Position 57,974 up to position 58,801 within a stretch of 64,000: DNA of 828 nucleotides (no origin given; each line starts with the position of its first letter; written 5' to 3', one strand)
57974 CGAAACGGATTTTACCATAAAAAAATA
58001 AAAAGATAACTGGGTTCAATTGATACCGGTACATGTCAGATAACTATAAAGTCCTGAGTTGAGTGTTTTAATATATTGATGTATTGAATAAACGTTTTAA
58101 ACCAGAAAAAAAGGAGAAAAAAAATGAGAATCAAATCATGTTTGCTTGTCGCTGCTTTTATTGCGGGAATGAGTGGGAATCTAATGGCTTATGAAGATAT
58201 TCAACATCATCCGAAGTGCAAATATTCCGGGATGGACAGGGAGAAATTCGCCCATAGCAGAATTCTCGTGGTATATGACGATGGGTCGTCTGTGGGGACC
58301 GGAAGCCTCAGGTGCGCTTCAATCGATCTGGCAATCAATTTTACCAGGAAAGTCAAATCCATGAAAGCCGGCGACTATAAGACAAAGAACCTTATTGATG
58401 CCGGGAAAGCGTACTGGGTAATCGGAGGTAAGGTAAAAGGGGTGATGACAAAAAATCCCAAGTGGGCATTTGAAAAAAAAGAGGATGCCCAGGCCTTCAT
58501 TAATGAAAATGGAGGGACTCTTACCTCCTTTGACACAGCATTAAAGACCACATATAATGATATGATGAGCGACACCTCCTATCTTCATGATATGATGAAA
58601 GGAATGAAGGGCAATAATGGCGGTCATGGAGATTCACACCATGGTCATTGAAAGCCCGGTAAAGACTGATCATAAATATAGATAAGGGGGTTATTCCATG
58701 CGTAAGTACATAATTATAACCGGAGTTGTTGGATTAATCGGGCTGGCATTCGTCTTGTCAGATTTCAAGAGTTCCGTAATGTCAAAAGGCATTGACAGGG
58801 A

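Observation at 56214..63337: Putative copper/silver homeostasis cluster built from unusual small Met-rich and Cys-rich secreted proteins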

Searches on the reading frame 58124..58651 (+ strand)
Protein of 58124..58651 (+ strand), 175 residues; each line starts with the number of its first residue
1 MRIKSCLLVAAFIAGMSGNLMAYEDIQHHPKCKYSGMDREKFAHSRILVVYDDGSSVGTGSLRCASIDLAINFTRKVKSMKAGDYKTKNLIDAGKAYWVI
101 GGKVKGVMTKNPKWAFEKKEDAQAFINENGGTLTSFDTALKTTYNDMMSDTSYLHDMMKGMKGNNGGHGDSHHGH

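Call 4: search_protein_families(library=pfam, proteins=[window:58124-58651:+], max_evalue=0.1)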
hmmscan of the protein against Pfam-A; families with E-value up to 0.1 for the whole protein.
window:58124-58651:+ (175 aa): 1 family
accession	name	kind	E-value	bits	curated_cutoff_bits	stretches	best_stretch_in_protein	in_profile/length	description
PF05573.18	NosL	-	2.4e-11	44.5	24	1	78-137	63-124/131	NosL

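Call 5: search_protein_families(library=ncbifam, proteins=[window:58124-58651:+], max_evalue=0.1)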
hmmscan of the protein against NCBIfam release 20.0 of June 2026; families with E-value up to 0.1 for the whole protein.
window:58124-58651:+ (175 aa): 0 families

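Call 9: find_encoding_contigs(protein=window:58124-58651:+, flank=10000, max_places=6)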
Protein window:58124-58651:+ (175 aa): 3 contigs read that carry it; 2 places shown.
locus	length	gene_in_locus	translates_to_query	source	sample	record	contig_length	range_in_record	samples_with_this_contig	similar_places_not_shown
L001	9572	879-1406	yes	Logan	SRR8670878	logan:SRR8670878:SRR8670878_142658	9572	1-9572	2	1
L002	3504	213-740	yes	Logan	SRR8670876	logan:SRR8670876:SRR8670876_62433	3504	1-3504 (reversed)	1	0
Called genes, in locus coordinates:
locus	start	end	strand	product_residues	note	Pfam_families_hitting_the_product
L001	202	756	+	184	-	-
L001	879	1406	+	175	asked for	PF05573:NosL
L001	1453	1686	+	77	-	-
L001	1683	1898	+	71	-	-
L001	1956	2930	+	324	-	PF02518:HATPase_c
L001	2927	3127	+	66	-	-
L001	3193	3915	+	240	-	-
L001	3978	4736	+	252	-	PF01209:Ubie_methyltran, PF13489:Methyltransf_23, PF13847:Methyltransf_31, PF08241:Methyltransf_11, PF08242:Methyltransf_12, PF13649:Methyltransf_25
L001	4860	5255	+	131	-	-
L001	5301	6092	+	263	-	PF13557:Phenol_MetA_deg (weak)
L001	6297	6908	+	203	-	-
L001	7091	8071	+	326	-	PF02568:ThiI, PF03054:tRNA_Me_trans, PF05670:NFACT-R_1 (weak), PF18297:NFACT-R_2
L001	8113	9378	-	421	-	PF13487:HD_5, PF01966:HD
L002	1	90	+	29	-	?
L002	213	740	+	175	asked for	PF05573:NosL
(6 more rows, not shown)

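Call 10: search_protein_families(library=pfam, proteins=[L001:6297-6908:+], max_evalue=0.001)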
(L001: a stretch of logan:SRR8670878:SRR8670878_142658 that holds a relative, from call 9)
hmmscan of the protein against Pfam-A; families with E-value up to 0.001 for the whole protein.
L001:6297-6908:+ (203 aa): 0 families

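Call 32: search_solved_structures(query=window:58124-58651:+, max_evalue=1, show_alignments=2)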
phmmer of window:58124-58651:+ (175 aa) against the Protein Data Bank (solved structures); distinct sequences matched with E-value up to 1: 4.
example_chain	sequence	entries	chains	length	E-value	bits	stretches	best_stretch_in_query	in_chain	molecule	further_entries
7znq_L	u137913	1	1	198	0.00093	22.4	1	89-174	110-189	Copper-binding lipoprotein NosL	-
7osf_H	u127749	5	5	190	0.0011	22.1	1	89-174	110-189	Copper-binding lipoprotein NosL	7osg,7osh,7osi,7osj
7og7_A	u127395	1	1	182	0.0039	20.3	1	88-143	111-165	NosL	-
2hpu_A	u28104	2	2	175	0.49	13.5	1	89-135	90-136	NosL protein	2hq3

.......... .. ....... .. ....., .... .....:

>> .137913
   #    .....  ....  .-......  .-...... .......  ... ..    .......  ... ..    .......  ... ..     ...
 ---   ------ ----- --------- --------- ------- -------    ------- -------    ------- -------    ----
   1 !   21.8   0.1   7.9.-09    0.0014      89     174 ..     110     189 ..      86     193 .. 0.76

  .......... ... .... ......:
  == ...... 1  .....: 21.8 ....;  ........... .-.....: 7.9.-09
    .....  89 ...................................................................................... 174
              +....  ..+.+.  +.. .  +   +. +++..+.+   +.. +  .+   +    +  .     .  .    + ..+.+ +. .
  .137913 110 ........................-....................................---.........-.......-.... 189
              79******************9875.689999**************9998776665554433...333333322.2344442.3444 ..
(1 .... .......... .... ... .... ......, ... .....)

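Call 44: find_related_loci(query=A2, collection=metagenome_contigs, flank=10000)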
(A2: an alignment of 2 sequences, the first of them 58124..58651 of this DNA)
Query A2 (175 aa) in metagenome_contigs; peptide patterns used: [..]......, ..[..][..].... (x = any residue, [..] = any of these).
134 stretches matched a pattern, but none encodes a relative of the query by tblastn (E <= 1e-3).

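Call 64: search_solved_structures(query=A2, max_evalue=1, show_alignments=4)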
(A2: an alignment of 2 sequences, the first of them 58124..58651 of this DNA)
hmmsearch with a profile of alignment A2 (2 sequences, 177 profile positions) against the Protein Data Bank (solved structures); distinct sequences matched with E-value up to 1: 4.
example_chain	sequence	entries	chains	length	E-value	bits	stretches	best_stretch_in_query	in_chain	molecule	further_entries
7znq_L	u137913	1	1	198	4.2e-05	26.5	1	90-149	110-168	Copper-binding lipoprotein NosL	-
7osf_H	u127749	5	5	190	5.4e-05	26.2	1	90-147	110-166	Copper-binding lipoprotein NosL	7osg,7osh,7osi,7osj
7og7_A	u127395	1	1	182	5.8e-05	26.1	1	89-144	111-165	NosL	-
2hpu_A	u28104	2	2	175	0.0058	19.6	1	90-137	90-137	NosL protein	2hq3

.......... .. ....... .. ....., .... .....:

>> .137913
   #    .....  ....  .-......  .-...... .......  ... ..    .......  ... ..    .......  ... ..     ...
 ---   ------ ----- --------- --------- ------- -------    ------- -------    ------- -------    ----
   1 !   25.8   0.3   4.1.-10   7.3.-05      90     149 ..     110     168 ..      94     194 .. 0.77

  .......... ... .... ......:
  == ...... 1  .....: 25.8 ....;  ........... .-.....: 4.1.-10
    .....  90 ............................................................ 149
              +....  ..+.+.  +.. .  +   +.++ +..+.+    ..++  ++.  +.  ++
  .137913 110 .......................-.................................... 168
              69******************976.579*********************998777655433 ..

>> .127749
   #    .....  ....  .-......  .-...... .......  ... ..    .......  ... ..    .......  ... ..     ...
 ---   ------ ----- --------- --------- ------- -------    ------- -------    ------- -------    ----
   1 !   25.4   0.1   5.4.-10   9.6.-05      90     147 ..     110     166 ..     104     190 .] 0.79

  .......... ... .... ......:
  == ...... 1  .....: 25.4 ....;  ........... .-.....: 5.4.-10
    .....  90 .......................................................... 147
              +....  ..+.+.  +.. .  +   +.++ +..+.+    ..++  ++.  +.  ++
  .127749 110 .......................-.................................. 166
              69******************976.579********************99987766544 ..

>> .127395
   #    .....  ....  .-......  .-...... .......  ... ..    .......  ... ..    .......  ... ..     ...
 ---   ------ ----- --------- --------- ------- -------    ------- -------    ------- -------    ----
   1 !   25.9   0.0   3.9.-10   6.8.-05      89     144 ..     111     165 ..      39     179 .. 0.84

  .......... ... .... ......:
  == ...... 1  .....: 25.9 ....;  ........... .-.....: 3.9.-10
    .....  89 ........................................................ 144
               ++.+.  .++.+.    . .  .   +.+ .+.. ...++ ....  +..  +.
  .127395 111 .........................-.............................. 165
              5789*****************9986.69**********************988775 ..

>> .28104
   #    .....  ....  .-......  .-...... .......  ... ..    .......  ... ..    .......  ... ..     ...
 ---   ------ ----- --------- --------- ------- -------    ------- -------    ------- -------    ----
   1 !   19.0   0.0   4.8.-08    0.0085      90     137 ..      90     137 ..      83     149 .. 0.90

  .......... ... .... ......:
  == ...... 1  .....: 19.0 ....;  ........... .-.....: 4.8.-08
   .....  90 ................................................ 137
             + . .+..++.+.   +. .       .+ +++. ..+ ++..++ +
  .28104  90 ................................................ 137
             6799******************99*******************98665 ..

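Call 69: list_cluster_members(proteins=[P0008, P0009, P0001, P0005, window:58124-58651:+, window:59201-60175:+, window:60438-61160:+, window:62105-62500:+, window:62546-63337:+, window:58698-58931:+])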
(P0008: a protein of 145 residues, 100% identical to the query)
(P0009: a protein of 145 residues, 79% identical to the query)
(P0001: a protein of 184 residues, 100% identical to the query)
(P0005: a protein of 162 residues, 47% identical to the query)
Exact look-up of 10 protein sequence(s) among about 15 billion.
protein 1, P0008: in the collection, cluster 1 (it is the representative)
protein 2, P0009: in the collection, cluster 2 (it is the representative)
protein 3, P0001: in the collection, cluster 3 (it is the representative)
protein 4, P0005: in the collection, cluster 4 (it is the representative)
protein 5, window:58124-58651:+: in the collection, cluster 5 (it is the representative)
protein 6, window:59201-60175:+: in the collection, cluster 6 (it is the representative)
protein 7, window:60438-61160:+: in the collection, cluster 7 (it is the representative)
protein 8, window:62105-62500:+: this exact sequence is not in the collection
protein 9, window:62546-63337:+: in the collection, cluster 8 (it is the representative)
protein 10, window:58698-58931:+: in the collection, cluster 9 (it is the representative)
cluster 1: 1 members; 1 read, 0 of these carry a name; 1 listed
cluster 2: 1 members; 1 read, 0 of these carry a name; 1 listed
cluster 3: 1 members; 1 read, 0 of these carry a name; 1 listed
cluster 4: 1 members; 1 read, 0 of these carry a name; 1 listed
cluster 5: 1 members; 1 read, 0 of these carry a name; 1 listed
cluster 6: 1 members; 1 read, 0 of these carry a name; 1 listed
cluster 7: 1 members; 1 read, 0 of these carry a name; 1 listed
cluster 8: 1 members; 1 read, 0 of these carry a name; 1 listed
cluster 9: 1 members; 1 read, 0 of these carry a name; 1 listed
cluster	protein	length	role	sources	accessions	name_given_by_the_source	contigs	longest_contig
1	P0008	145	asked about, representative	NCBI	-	-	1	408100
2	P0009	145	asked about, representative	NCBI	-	-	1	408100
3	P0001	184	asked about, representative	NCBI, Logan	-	-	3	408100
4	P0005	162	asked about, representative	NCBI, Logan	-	-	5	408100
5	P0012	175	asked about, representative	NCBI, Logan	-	-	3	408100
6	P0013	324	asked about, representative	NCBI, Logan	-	-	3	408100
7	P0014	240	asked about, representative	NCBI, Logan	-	-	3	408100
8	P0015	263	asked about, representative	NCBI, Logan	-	-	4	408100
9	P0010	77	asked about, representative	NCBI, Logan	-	-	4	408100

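Call 74: search_protein_families(library=ncbifam, proteins=[L001:7091-8071:+, L001:6297-6908:+], max_evalue=0.01)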
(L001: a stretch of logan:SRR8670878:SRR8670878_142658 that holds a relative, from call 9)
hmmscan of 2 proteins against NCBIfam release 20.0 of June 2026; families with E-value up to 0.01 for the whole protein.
L001:7091-8071:+ (326 aa): 5 families
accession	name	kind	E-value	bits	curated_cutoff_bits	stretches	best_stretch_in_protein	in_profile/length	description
NF006222.0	PRK08349.1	subfamily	1.8e-12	47.6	251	1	1-145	1-143/198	hypothetical protein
TIGR00342.1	TIGR00342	equivalog_domain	9e-10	38.2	264.5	1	2-144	174-313/373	tRNA uracil 4-sulfurtransferase ThiI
NF001138.1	PRK00143.1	equivalog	1e-07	31.2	284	1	4-114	3-123/345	tRNA 2-thiouridine(34) synthase MnmA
TIGR00420.1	trmU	equivalog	5.6e-06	25.4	236.95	1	2-113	2-126/351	tRNA 2-thiouridine(34) synthase MnmA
TIGR00364.1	TIGR00364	equivalog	0.00052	19.6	150.3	1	3-33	1-31/201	7-cyano-7-deazaguanine synthase QueC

L001:6297-6908:+ (203 aa): 0 families

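Call 96: search_protein_families(library=pfam, proteins=[L001:6297-6908:+], max_evalue=10)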
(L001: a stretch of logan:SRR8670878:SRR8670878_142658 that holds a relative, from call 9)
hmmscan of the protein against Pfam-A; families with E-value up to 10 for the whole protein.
L001:6297-6908:+ (203 aa): 1 family
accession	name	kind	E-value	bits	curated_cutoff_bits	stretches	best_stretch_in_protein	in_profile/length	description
PF14408.11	Actino_peptide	-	0.88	10.2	25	1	118-138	31-50/58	Ribosomally synthesised peptide in actinomycetes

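Call 99: search_dna_similar(query=window:58124-58651:+, collection=plasmids, mode=protein, max_evalue=0.001, max_rows=20)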
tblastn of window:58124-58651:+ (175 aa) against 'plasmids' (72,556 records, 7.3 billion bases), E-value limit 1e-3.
Records with a match: 1; places in all: 1; records where one place covers at least 80% of the query: 0.
Best place of each record, by identity: <60% 1.
By first word of the organism name: Sinorhizobium 1.
By predicted mobility (MOB-suite, as given by PLSDB): conjugative 1.
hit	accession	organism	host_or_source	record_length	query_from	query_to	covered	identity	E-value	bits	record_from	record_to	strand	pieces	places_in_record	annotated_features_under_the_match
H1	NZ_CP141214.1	Sinorhizobium meliloti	alfalfa,Isolate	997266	83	141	34%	40.7%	5e-4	47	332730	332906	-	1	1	nitrous oxide reductase accessory protein NosL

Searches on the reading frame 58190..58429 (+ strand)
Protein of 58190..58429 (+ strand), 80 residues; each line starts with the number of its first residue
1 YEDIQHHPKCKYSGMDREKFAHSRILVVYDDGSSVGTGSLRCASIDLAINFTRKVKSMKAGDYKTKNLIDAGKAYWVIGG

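Call 66: search_solved_structures(query=window:58190-58429:+, max_evalue=10, show_alignments=5)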
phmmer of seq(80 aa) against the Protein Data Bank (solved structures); distinct sequences matched with E-value up to 10: 0.
